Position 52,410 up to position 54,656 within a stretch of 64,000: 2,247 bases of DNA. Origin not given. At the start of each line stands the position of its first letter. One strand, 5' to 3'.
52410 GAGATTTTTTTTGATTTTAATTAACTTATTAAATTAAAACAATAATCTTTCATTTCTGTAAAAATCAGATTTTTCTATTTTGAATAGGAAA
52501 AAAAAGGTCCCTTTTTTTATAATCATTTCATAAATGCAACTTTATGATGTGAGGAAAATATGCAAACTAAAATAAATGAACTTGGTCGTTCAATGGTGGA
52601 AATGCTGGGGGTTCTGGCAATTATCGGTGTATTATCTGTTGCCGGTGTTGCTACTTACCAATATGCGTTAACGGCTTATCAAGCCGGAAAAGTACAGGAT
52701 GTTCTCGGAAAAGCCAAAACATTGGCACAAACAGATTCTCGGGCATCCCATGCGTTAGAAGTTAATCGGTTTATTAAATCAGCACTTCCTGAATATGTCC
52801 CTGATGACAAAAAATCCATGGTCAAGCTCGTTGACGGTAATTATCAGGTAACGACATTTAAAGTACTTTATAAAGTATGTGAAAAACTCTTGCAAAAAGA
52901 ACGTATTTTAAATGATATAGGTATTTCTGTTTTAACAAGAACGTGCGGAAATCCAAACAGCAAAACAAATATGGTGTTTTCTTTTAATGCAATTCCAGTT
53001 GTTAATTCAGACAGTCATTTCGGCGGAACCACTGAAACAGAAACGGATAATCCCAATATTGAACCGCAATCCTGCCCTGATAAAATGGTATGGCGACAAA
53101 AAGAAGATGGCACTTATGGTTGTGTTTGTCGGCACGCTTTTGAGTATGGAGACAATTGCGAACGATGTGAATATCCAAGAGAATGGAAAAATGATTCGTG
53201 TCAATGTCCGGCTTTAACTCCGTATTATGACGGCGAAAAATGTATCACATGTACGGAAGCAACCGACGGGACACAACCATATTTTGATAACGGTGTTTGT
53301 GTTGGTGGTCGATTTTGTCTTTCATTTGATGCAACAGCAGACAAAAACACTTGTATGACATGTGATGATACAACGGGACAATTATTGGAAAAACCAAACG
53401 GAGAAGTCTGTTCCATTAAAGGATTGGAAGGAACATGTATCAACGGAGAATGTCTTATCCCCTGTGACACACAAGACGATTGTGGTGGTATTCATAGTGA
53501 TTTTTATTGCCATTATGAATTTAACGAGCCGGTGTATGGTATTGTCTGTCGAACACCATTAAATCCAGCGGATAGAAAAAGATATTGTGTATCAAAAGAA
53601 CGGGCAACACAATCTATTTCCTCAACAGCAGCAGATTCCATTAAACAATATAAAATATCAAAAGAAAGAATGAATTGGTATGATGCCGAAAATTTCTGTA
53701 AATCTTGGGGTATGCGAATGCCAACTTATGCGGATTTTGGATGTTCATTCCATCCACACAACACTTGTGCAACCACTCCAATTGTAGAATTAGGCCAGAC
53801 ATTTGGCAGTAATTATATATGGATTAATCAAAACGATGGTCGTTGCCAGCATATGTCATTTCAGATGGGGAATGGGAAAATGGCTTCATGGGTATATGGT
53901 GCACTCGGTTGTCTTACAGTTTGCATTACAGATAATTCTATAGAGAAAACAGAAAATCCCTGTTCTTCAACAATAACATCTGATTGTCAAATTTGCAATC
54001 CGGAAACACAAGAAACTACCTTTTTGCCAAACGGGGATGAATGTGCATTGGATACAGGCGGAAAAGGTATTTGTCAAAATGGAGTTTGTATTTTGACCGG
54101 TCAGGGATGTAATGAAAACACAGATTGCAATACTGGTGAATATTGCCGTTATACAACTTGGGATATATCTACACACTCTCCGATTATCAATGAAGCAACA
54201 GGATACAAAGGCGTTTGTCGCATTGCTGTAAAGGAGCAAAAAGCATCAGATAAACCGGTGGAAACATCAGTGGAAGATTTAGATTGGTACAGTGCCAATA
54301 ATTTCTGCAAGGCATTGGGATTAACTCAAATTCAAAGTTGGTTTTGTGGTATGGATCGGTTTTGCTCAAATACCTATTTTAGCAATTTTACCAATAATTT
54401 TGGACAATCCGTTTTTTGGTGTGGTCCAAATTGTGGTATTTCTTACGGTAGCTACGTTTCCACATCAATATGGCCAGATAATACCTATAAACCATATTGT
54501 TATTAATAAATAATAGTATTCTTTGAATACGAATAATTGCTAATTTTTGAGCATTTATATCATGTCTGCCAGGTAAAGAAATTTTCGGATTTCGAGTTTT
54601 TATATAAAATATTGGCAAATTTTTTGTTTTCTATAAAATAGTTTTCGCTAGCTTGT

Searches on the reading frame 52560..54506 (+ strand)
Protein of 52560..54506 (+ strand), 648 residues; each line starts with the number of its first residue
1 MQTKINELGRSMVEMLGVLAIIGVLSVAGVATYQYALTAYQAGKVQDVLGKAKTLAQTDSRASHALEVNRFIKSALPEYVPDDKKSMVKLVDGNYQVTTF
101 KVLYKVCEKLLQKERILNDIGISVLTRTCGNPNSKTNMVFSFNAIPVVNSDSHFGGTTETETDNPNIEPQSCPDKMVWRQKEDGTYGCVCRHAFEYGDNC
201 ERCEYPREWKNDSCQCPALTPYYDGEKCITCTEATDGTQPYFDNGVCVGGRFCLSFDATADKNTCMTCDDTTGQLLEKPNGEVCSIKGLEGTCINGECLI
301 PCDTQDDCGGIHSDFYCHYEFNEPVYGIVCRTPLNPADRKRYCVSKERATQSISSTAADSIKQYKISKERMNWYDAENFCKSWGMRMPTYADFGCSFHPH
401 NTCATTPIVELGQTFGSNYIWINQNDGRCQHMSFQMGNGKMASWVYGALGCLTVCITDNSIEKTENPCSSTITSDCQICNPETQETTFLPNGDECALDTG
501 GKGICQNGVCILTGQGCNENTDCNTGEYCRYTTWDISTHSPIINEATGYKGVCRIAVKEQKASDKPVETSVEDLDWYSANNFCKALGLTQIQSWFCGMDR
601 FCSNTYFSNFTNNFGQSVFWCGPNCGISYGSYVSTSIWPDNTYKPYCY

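Call 11: search_protein_families(library=pfam, proteins=[window:52560-54506:+], max_evalue=0.01)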
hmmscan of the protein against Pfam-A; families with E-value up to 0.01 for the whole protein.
window:52560-54506:+ (648 aa): 0 families

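Call 68: find_encoding_contigs(protein=window:52560-54506:+, flank=1500, max_places=10)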
Protein window:52560-54506:+ (648 aa): 12 contigs read that carry it; 4 places shown.
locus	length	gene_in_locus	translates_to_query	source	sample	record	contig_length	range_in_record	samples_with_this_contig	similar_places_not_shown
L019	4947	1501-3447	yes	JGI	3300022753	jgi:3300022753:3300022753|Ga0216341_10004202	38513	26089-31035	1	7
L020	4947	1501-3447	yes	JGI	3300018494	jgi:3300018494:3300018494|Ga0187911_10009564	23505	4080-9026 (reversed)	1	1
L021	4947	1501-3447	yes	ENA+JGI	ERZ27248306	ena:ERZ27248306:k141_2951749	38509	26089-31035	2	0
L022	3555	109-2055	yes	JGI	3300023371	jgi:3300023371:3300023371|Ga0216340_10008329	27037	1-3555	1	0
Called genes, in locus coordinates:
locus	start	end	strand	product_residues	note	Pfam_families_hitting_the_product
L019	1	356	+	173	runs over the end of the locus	PF01281:Ribosomal_L9_N, PF03948:Ribosomal_L9_C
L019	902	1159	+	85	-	PF01548:DEDD_Tnp_IS110 (faint)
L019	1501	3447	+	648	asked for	-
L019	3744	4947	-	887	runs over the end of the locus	PF01326:PPDK_N, PF00391:PEP-utilizers, PF02896:PEP-utilizers_C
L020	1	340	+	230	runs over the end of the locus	-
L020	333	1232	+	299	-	-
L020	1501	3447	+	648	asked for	-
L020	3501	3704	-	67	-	-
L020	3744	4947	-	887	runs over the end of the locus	PF01326:PPDK_N, PF00391:PEP-utilizers, PF02896:PEP-utilizers_C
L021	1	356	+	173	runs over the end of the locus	PF01281:Ribosomal_L9_N, PF03948:Ribosomal_L9_C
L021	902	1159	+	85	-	PF01548:DEDD_Tnp_IS110 (weak)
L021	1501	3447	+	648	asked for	-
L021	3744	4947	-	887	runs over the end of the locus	PF01326:PPDK_N, PF00391:PEP-utilizers, PF02896:PEP-utilizers_C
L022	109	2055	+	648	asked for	-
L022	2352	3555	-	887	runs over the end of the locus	PF01326:PPDK_N, PF00391:PEP-utilizers, PF02896:PEP-utilizers_C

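Call 74: search_protein_families(library=pfam, proteins=[L020:333-1229:+, L020:2-337:+], max_evalue=0.1)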
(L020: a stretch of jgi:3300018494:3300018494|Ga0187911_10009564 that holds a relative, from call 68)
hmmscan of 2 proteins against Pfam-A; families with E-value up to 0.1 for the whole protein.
L020:333-1229:+ (299 aa): 1 family
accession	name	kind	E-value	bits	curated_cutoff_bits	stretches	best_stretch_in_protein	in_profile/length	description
PF01966.28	HD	-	0.00015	22.5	22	1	36-121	4-88/116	HD domain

L020:2-337:+ (112 aa): 0 families

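Call 80: search_protein_families(library=ncbifam, proteins=[window:52560-54506:+], max_evalue=1)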
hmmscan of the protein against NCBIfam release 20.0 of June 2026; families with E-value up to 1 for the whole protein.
window:52560-54506:+ (648 aa): 0 families
